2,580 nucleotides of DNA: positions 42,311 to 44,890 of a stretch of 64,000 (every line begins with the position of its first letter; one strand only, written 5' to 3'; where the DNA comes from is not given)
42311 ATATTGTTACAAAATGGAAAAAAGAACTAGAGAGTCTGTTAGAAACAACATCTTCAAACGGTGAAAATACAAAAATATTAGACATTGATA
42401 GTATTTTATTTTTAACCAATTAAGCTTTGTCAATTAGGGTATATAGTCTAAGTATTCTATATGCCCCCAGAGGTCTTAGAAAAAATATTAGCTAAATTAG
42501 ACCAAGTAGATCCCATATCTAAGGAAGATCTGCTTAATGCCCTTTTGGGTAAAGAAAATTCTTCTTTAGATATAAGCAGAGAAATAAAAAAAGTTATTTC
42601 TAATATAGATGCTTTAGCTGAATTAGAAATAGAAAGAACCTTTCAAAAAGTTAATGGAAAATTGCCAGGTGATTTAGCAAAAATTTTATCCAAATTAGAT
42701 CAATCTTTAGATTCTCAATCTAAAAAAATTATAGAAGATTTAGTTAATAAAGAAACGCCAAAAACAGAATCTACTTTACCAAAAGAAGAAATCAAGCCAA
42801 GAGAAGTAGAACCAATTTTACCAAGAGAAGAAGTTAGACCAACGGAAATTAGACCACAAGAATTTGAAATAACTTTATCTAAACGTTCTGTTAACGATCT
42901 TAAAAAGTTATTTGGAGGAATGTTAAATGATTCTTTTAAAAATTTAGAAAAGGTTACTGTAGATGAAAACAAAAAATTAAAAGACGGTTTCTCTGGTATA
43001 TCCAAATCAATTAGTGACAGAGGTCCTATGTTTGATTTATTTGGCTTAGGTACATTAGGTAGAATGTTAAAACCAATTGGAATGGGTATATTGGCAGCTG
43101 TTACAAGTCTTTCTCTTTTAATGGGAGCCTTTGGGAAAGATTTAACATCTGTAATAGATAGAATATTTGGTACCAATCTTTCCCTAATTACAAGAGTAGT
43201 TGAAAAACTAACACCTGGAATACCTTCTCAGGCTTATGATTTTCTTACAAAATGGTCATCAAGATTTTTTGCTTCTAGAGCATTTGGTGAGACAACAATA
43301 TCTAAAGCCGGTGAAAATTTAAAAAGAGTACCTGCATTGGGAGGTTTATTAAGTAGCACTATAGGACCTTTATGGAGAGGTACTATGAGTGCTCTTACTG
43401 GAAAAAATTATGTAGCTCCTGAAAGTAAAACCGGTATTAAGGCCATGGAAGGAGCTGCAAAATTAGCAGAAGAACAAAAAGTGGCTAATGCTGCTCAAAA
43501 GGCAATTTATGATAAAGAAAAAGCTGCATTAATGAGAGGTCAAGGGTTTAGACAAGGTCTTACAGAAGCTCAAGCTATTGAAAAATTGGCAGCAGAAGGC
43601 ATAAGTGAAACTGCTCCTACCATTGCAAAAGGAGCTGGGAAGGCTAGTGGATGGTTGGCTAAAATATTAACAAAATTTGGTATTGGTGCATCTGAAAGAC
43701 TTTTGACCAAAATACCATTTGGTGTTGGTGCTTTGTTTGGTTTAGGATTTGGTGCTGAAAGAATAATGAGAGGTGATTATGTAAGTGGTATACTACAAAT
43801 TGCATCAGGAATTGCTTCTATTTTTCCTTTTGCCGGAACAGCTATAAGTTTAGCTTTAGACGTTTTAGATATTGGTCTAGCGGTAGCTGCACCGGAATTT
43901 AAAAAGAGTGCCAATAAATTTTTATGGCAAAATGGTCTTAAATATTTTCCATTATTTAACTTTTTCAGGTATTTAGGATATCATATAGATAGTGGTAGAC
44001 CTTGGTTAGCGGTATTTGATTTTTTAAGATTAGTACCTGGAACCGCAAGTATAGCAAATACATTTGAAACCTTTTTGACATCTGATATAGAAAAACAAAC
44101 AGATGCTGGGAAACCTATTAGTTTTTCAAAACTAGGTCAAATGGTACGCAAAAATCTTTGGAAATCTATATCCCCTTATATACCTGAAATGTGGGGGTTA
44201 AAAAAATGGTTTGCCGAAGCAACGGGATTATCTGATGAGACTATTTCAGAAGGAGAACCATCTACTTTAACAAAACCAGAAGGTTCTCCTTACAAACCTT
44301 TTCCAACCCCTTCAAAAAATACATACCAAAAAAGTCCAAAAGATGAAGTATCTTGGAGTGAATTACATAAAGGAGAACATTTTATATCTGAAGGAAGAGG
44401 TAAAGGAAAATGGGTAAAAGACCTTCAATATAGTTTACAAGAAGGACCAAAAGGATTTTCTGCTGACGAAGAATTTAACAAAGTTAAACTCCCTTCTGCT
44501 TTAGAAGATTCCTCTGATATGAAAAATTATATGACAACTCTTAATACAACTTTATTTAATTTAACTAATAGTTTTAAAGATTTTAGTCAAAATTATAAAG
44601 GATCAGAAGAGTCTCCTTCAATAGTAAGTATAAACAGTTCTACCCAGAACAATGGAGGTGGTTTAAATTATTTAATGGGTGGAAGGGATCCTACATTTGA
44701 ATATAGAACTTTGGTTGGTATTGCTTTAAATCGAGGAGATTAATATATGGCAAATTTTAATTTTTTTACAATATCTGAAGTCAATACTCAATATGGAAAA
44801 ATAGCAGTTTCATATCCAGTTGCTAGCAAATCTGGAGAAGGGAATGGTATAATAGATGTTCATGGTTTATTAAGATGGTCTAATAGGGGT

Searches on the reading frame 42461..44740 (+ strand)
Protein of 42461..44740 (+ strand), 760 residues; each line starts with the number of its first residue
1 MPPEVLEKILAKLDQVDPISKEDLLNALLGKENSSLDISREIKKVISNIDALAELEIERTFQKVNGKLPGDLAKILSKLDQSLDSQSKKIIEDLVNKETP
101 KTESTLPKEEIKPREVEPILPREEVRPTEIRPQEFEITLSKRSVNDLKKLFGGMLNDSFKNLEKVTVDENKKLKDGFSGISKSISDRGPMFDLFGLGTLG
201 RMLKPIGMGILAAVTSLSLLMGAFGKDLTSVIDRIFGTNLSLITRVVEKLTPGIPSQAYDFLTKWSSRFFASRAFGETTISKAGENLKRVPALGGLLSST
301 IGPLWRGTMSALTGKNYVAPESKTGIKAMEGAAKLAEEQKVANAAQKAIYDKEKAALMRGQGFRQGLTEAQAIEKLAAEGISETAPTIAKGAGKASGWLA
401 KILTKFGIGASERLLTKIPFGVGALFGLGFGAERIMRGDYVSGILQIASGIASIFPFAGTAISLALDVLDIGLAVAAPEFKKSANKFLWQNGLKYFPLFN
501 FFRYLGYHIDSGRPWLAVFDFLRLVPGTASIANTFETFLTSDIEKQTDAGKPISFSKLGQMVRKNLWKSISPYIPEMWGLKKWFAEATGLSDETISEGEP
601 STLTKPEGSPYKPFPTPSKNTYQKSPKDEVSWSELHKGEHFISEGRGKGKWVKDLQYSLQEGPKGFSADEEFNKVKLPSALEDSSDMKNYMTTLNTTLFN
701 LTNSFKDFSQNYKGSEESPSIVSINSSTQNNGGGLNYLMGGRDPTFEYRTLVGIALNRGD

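Call 12: search_protein_families(library=phrogs, proteins=[window:42461-44740:+], max_evalue=0.001)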
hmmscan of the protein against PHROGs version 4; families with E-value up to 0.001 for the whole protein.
window:42461-44740:+ (760 aa): 4 families
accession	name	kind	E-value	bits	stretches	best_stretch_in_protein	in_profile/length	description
phrog_23178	-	other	2.5e-08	34.2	1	387-468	286-368/626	peptidase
phrog_5453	-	unknown function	0.00012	22.2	1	388-487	328-420/863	-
phrog_34252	-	lysis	0.00031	20.4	1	385-468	331-415/1036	endolysin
phrog_18972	-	unknown function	0.0008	18.7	1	400-468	299-367/865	-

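Call 13: search_protein_families(library=pfam, proteins=[window:42461-44740:+], max_evalue=0.01)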
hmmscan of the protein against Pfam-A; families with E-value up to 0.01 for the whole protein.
window:42461-44740:+ (760 aa): 0 families
